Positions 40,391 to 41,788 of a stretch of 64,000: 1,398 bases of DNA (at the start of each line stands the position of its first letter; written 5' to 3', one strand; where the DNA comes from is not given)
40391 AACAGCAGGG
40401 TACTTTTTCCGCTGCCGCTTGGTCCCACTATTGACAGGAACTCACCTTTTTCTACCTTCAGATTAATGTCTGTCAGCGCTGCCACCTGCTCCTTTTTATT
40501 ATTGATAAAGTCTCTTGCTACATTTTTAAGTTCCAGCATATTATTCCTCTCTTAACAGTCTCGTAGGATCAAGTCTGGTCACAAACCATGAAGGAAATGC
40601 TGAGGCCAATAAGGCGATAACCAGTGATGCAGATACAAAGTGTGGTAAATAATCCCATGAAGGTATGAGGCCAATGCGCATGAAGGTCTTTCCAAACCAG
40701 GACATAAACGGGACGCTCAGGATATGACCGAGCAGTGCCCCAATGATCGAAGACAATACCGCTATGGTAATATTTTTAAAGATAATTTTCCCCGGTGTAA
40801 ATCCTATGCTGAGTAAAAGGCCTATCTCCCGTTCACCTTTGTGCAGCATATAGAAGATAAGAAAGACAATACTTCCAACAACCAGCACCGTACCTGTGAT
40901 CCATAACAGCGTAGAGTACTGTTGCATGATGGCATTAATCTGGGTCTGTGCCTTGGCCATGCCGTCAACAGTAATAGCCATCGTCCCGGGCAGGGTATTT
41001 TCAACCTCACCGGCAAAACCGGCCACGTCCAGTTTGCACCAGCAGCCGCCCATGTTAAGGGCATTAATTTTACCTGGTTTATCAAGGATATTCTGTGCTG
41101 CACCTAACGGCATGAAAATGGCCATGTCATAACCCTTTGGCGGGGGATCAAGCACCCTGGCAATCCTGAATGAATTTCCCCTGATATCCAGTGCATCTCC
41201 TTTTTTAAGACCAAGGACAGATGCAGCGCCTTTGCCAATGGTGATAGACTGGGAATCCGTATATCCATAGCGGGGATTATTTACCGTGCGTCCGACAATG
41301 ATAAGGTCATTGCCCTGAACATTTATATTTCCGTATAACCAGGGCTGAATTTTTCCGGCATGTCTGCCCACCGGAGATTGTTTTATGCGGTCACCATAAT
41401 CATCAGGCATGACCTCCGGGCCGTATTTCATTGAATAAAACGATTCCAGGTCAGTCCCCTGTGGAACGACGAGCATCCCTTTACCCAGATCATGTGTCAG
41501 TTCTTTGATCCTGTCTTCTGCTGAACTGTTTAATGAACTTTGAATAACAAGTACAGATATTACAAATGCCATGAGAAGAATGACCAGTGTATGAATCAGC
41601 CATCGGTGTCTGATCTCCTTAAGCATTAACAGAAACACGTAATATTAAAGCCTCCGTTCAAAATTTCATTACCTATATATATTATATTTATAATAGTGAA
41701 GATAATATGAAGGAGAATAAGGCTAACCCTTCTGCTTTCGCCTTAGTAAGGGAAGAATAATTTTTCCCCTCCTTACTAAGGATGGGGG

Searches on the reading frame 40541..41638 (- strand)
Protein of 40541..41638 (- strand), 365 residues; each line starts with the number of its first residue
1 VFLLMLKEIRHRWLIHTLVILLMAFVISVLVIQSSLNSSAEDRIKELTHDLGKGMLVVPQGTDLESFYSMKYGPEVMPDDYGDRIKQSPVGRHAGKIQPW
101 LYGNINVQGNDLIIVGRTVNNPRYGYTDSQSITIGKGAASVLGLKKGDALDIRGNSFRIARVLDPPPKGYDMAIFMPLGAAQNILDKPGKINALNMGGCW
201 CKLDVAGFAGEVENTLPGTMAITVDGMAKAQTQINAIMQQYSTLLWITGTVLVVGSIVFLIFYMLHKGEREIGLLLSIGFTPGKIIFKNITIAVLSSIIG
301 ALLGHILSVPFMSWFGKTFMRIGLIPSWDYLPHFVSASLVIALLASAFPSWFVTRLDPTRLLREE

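Call 60: search_protein_families(library=pfam, proteins=[window:40541-41638:-], max_evalue=0.0001)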
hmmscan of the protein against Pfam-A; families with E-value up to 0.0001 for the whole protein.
window:40541-41638:- (365 aa): 2 families
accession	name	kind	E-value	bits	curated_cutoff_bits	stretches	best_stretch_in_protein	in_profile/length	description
PF02687.27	FtsX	-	9.6e-09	35.8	25.5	1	250-358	8-120/120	FtsX-like permease C-terminal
PF12704.14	MacB_PCD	-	5.4e-05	24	27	0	20-185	9-180/207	MacB-like periplasmic core domain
